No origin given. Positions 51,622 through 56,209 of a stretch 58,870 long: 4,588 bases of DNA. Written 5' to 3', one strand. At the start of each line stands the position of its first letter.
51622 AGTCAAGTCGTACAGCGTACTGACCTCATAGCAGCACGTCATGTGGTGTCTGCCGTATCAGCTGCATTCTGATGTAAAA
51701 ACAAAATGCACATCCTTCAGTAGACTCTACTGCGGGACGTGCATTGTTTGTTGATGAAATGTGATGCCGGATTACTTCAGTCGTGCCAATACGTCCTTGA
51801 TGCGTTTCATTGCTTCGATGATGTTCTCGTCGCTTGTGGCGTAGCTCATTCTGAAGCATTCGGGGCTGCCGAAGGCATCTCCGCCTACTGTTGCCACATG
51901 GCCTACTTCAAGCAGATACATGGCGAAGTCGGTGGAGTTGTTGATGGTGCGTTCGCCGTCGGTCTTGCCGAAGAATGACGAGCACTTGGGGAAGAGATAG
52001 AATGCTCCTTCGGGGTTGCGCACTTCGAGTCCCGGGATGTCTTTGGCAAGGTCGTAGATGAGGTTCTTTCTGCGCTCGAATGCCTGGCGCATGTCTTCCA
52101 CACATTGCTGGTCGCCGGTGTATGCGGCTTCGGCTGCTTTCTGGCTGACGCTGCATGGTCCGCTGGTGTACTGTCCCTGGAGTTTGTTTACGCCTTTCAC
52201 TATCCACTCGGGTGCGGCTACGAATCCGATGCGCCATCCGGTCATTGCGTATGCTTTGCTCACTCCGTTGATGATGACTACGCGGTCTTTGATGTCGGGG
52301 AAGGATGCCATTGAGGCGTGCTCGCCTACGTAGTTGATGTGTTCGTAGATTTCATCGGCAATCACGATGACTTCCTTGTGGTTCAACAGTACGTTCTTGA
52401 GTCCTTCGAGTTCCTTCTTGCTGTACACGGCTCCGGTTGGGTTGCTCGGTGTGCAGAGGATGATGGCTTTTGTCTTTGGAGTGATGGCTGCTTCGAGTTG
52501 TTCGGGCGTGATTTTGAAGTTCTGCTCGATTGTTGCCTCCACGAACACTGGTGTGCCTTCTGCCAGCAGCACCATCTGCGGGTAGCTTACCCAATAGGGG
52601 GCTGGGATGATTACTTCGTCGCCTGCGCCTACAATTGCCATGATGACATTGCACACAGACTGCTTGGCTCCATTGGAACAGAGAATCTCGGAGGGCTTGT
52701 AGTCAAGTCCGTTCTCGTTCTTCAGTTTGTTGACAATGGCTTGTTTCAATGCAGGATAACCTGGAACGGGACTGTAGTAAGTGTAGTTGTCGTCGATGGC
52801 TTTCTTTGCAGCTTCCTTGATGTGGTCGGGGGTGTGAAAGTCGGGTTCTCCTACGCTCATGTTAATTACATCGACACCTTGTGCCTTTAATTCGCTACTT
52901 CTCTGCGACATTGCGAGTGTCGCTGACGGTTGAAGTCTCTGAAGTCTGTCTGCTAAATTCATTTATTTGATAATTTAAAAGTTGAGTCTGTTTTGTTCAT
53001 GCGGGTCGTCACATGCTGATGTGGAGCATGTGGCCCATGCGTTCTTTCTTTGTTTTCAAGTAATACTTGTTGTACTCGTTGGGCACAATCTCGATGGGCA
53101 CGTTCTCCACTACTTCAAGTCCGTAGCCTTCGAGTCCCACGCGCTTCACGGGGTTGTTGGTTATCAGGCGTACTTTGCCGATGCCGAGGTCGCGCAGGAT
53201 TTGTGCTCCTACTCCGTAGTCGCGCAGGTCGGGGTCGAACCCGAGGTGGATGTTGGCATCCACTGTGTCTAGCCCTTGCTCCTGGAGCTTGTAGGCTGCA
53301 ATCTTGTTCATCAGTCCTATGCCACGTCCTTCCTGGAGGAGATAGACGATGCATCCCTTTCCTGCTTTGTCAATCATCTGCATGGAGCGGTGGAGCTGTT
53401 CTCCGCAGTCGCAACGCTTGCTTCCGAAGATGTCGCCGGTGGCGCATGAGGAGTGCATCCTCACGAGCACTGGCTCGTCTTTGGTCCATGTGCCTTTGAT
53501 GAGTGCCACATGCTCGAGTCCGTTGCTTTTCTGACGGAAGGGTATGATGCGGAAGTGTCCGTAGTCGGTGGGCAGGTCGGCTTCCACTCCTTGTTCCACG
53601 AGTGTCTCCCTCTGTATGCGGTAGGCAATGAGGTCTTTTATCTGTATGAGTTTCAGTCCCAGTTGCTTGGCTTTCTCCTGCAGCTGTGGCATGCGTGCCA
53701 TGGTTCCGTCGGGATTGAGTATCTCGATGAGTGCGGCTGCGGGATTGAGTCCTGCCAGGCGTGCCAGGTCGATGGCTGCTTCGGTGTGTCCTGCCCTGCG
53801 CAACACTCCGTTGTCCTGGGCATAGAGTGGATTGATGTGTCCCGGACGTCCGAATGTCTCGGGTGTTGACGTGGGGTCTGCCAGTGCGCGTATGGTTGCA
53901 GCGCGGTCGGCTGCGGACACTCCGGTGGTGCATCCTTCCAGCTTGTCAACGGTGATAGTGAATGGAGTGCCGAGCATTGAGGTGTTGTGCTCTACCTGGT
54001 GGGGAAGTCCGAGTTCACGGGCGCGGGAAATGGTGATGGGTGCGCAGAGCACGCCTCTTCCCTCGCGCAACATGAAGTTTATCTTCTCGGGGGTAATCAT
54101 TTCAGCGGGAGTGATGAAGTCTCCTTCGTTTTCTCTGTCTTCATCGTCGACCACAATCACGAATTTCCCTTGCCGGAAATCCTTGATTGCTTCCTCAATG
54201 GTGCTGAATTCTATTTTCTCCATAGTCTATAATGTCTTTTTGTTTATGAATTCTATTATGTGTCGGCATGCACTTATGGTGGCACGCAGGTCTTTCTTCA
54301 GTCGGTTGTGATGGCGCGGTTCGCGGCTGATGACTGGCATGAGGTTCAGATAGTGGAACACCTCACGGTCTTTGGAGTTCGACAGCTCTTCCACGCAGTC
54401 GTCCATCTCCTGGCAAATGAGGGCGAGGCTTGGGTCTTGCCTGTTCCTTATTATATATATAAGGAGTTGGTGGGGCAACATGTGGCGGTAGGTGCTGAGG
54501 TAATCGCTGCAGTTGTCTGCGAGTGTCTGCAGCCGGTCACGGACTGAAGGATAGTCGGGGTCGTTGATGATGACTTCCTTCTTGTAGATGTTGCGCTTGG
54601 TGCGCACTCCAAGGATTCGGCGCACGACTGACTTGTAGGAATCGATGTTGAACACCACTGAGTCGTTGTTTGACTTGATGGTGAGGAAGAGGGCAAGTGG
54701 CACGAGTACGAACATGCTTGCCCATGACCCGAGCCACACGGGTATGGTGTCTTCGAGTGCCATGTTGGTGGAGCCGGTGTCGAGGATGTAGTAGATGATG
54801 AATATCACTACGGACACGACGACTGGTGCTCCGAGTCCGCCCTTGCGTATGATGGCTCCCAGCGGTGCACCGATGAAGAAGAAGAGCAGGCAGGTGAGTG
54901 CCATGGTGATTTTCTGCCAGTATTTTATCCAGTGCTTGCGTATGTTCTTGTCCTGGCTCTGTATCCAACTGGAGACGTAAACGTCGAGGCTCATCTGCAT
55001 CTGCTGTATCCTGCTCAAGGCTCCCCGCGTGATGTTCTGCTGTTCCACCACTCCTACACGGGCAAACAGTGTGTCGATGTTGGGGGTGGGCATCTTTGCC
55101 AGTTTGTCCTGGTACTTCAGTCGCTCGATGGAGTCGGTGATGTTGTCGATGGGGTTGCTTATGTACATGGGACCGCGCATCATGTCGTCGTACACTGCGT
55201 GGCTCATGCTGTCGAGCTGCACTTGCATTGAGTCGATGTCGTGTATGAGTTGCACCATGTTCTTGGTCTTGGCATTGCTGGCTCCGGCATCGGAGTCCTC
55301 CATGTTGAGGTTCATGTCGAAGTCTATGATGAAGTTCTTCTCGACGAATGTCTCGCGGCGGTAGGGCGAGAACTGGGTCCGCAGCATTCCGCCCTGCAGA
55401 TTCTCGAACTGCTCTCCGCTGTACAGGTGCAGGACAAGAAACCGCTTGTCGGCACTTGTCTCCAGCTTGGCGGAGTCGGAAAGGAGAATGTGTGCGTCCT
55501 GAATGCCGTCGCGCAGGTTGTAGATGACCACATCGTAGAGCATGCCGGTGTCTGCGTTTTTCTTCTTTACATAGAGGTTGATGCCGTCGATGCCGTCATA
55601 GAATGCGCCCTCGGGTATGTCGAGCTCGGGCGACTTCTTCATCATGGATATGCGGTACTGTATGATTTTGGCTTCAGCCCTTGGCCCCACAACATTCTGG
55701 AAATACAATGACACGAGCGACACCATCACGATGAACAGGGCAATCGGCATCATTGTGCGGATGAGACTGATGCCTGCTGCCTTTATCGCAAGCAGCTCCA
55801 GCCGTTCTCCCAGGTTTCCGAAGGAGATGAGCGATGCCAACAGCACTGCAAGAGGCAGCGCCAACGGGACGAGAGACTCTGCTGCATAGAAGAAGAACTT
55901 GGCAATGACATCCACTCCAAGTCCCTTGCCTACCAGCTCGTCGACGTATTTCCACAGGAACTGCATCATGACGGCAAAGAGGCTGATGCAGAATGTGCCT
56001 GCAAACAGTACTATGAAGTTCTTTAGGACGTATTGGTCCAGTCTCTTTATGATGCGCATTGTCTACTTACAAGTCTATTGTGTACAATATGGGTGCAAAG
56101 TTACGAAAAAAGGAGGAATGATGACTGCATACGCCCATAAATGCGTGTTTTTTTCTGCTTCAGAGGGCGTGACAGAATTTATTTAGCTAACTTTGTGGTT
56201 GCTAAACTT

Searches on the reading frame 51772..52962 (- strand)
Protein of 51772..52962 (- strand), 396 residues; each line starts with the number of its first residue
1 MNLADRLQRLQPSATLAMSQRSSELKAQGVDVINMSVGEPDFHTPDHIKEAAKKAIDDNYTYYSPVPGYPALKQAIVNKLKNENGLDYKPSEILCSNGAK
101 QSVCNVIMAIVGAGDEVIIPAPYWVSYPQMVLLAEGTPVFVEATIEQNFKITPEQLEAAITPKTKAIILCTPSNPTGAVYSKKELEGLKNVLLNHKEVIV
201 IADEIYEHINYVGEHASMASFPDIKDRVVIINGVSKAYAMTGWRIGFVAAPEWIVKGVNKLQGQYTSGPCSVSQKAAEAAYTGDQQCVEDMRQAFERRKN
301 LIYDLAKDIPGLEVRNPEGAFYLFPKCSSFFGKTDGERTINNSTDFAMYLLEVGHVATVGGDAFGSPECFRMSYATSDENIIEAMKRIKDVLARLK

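Call 38: search_protein_families(library=pfam, proteins=[window:51772-52962:-], max_evalue=0.0001)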
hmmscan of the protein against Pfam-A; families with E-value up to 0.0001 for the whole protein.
window:51772-52962:- (396 aa): 2 families
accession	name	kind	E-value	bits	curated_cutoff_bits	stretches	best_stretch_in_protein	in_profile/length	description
PF00155.27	Aminotran_1_2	-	1.9e-72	244.9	19.7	1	31-388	2-361/361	Aminotransferase class I and II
PF01041.23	DegT_DnrJ_EryC1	-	4.9e-11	42.9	19.8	1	108-169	58-118/360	DegT/DnrJ/EryC1/StrS aminotransferase family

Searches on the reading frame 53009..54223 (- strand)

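Call 38: search_protein_families(library=pfam, proteins=[window:53009-54223:-], max_evalue=0.0001)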
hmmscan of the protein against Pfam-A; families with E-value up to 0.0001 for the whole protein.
window:53009-54223:- (404 aa): 2 families
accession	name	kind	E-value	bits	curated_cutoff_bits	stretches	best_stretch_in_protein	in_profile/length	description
PF00926.24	DHBP_synthase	-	3.4e-82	275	26.4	1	10-201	1-191/191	3,4-dihydroxy-2-butanone 4-phosphate synthase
PF00925.25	GTP_cyclohydro2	-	4.3e-73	244.7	23.3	1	213-376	4-165/165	GTP cyclohydrolase II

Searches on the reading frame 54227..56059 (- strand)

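Call 38: search_protein_families(library=pfam, proteins=[window:54227-56059:-], max_evalue=0.0001)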
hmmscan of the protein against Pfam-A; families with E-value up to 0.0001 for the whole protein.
window:54227-56059:- (610 aa): 1 family
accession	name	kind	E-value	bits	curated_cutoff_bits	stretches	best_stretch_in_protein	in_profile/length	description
PF03739.19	LptF_LptG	-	2.8e-63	214.5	27.9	1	9-461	1-352/353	Lipopolysaccharide export system permease LptF/LptG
